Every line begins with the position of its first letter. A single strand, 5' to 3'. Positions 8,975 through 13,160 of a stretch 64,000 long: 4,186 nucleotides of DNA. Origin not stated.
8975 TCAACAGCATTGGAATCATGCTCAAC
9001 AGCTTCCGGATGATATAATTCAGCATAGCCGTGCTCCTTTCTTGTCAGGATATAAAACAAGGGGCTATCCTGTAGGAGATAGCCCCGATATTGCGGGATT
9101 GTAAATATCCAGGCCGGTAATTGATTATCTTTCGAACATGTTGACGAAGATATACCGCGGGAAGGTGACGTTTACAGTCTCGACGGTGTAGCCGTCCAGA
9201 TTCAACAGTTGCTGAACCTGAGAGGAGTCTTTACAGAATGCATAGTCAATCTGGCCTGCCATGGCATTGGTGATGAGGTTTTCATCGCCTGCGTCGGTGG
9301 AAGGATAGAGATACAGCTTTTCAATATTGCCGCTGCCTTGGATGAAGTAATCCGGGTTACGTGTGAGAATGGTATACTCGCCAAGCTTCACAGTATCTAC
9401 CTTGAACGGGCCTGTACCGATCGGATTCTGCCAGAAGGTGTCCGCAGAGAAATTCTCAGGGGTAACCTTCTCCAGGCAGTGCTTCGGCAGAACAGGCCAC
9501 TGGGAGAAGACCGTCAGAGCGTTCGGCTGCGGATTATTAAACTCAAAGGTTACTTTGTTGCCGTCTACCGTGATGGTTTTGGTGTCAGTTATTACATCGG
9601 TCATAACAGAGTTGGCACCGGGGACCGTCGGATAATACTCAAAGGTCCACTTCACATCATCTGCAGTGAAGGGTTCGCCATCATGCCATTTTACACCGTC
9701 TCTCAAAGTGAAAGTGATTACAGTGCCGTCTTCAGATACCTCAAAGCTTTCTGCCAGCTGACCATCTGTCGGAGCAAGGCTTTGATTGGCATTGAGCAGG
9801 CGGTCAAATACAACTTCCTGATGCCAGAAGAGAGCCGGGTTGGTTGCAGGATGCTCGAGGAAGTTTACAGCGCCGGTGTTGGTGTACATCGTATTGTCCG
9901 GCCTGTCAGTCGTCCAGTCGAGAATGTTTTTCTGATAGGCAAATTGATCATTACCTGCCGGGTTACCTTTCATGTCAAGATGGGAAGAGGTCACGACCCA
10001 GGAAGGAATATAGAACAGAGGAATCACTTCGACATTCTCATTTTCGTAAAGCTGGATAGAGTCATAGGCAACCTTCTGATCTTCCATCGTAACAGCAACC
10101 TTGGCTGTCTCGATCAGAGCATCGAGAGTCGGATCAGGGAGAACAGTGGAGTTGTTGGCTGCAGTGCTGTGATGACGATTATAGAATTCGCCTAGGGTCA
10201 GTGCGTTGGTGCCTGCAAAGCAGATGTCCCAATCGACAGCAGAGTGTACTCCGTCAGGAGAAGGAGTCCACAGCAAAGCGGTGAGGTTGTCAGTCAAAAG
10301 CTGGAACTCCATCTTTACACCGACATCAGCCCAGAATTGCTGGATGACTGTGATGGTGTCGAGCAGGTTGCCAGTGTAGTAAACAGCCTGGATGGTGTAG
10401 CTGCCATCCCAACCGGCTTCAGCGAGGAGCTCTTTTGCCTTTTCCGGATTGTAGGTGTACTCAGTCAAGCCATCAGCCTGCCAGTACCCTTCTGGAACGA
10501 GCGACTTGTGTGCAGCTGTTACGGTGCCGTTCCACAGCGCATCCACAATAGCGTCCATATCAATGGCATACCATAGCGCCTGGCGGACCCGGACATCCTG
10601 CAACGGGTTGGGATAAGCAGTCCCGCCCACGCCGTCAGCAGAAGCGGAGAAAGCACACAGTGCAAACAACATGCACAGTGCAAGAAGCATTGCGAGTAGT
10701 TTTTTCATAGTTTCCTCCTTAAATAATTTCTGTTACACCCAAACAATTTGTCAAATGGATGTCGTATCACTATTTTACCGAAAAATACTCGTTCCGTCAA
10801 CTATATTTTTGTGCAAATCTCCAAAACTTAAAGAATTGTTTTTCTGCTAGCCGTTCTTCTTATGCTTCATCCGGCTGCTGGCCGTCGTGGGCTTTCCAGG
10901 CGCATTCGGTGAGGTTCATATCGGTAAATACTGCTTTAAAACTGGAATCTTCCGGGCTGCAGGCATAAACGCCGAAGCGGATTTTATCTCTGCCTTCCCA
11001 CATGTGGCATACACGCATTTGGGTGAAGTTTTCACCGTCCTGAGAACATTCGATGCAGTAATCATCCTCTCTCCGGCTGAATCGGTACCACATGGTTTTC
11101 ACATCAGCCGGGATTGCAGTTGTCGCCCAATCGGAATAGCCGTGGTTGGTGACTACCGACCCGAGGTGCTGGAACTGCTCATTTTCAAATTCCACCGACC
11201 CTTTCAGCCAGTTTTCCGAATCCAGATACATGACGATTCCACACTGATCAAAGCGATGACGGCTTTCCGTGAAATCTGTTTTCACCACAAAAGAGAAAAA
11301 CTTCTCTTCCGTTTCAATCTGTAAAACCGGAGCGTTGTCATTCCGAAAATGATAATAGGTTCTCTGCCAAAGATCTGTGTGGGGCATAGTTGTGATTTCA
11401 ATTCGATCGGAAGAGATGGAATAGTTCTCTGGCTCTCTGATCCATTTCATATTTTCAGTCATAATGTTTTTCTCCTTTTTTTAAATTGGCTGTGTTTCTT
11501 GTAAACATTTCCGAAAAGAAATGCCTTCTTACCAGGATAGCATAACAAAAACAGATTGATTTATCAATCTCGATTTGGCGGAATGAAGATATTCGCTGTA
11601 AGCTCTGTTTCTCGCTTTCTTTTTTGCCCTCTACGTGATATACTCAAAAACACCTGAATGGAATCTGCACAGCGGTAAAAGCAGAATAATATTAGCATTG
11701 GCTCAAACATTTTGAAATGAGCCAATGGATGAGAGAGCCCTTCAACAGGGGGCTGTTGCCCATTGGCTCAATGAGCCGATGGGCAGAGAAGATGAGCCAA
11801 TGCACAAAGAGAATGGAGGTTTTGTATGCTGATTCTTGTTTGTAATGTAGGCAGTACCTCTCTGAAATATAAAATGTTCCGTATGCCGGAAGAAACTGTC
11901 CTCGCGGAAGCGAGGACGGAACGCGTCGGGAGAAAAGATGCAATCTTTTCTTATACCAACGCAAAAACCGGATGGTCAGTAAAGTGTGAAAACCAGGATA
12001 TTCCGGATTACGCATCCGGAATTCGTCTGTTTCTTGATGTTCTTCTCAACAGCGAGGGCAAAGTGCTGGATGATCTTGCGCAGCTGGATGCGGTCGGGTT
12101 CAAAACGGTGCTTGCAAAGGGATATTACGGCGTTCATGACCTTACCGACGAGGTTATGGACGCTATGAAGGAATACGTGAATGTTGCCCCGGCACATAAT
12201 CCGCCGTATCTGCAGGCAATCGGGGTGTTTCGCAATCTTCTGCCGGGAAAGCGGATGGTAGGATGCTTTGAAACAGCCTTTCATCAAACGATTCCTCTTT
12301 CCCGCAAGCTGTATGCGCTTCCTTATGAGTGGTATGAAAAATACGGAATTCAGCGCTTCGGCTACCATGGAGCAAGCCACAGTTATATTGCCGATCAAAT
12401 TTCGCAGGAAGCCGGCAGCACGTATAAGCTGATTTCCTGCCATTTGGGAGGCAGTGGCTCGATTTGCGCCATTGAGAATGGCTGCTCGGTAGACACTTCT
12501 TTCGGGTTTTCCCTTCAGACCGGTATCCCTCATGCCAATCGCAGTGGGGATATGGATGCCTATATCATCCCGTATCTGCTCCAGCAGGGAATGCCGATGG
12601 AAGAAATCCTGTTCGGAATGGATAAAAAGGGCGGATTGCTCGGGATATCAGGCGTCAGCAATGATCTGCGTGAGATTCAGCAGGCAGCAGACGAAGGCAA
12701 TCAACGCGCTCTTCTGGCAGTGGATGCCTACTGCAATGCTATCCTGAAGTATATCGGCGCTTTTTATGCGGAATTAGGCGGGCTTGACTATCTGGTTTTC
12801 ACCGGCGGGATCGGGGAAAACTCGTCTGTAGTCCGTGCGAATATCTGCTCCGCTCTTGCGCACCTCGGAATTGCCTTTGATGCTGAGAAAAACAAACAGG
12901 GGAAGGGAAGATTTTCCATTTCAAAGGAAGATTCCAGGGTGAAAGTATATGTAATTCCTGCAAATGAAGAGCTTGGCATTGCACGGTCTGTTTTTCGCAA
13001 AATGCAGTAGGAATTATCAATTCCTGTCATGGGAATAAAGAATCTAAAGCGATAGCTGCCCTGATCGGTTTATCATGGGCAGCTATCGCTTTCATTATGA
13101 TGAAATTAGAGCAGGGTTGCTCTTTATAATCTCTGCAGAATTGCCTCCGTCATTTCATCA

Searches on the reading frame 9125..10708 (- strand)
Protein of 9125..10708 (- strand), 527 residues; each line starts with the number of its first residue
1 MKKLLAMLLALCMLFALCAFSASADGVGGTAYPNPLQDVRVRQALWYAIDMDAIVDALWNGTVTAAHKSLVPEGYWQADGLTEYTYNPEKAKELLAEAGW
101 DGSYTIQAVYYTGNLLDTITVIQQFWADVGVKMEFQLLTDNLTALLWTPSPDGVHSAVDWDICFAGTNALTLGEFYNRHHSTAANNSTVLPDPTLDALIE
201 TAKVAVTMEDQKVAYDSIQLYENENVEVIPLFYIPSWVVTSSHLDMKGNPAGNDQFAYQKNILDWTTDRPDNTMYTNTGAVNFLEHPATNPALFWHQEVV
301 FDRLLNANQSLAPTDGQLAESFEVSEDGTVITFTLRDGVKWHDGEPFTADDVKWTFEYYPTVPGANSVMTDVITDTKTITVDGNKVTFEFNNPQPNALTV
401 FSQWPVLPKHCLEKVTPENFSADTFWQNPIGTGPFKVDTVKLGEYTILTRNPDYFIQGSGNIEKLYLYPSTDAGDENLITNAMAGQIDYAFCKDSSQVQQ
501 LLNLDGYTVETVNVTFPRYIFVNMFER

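Call 53: search_protein_families(library=pfam, proteins=[window:9125-10708:-], max_evalue=0.00001)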
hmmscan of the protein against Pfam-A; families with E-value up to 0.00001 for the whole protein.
window:9125-10708:- (527 aa): 1 family
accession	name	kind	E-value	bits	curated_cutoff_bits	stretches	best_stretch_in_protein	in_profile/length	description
PF00496.27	SBP_bac_5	-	7.1e-70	236.4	32.4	2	316-524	4-208/368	Bacterial extracellular solute-binding proteins, family 5 Middle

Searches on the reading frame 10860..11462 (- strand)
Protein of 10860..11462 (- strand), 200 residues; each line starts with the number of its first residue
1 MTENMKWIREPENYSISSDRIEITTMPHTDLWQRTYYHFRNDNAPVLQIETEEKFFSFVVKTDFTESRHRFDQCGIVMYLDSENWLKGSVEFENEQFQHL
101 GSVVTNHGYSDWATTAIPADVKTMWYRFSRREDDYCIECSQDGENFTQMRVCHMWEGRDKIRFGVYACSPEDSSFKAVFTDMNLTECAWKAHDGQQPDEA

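Call 51: search_protein_families(library=pfam, proteins=[window:10860-11462:-], max_evalue=0.00001)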
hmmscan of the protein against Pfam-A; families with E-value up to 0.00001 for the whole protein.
window:10860-11462:- (200 aa): 1 family
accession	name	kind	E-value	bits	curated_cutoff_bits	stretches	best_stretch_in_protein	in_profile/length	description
PF07081.18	DUF1349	-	1.1e-66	224.4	32.4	1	7-187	1-179/179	Protein of unknown function (DUF1349)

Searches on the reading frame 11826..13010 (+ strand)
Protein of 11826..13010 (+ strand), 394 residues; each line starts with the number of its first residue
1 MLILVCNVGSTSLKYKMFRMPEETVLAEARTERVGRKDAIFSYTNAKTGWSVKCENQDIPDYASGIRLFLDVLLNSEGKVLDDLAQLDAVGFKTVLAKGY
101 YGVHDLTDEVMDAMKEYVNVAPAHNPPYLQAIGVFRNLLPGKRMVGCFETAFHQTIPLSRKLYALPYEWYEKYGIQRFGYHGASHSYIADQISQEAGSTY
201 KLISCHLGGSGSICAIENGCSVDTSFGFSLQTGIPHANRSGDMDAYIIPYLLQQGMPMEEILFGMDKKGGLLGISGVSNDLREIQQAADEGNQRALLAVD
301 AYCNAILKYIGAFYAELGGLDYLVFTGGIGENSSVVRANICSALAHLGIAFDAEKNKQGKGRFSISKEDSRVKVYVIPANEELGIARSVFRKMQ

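Call 53: search_protein_families(library=pfam, proteins=[window:11826-13010:+], max_evalue=0.00001)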
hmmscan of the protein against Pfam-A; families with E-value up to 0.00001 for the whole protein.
window:11826-13010:+ (394 aa): 1 family
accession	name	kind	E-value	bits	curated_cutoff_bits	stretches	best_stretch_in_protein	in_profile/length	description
PF00871.23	Acetate_kinase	-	1.9e-103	346.6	22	1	2-387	1-392/392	Acetokinase family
